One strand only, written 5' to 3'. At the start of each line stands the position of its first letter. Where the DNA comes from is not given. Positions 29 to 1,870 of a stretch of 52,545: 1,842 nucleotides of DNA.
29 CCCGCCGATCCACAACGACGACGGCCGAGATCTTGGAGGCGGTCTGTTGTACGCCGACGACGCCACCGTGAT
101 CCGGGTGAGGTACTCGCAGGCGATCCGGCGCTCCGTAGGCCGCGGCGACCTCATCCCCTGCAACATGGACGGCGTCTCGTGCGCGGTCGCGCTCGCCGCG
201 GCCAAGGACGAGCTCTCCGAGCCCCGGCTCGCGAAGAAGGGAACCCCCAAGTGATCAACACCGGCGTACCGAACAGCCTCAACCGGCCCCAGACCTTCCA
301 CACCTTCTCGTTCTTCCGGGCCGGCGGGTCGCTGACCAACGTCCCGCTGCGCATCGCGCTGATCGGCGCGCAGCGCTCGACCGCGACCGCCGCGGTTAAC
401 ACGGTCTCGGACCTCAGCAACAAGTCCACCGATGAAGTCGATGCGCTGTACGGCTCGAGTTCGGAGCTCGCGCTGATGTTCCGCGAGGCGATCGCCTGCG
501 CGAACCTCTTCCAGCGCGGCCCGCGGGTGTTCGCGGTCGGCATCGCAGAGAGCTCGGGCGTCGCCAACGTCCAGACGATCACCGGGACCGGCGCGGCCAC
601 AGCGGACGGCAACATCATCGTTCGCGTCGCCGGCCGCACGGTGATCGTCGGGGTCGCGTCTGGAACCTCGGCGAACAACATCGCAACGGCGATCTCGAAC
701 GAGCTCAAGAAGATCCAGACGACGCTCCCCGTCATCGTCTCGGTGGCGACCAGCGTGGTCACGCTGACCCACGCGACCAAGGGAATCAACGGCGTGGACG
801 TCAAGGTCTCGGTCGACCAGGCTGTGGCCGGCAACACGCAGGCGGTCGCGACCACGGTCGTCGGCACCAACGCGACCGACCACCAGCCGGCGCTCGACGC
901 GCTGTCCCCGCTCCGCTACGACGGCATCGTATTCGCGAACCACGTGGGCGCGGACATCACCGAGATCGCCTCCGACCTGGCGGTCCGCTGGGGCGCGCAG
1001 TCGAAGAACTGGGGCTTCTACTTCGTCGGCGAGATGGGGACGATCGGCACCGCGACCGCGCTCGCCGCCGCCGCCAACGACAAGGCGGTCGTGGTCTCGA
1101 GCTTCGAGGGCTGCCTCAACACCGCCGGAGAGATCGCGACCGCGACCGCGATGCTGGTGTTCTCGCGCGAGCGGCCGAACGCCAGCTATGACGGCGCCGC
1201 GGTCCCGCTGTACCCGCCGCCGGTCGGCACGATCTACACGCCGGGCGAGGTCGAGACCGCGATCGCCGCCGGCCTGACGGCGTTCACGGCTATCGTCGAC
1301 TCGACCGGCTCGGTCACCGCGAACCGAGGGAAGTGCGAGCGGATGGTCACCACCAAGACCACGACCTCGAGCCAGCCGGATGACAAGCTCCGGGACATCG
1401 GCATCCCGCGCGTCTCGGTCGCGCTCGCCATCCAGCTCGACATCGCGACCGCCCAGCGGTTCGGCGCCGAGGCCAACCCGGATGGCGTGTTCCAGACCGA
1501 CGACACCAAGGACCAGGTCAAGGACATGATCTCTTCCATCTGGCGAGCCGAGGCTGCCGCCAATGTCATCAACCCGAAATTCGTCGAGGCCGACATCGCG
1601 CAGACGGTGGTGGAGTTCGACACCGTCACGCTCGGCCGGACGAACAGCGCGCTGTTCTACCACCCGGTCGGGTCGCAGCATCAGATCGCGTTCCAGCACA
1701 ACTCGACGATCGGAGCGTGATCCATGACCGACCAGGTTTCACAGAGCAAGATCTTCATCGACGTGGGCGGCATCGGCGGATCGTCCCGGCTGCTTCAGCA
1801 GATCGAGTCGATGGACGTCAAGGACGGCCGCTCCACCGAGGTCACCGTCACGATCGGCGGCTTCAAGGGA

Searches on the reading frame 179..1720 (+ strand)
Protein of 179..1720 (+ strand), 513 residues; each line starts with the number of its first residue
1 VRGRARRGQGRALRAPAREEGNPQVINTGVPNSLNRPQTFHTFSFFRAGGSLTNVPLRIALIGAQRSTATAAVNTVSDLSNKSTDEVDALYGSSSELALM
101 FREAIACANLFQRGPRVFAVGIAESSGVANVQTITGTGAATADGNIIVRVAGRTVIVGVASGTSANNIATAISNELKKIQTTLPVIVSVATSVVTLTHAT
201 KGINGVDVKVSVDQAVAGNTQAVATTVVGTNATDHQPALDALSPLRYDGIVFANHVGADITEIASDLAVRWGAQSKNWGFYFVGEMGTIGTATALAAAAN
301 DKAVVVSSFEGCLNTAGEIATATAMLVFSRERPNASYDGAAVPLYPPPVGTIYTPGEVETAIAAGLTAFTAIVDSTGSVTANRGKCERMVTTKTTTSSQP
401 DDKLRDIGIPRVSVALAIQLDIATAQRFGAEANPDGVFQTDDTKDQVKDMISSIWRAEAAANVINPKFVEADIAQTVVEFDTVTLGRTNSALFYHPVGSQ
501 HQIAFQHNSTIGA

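Call 13: search_dna_similar(query=window:179-1720:+, collection=phages, mode=protein, max_rows=15)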
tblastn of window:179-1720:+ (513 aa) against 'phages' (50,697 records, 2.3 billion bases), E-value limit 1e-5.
No match.

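Call 15: search_protein_families(library=pfam, proteins=[window:179-1720:+], max_evalue=0.001)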
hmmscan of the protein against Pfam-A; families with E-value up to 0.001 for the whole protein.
window:179-1720:+ (513 aa): 0 families
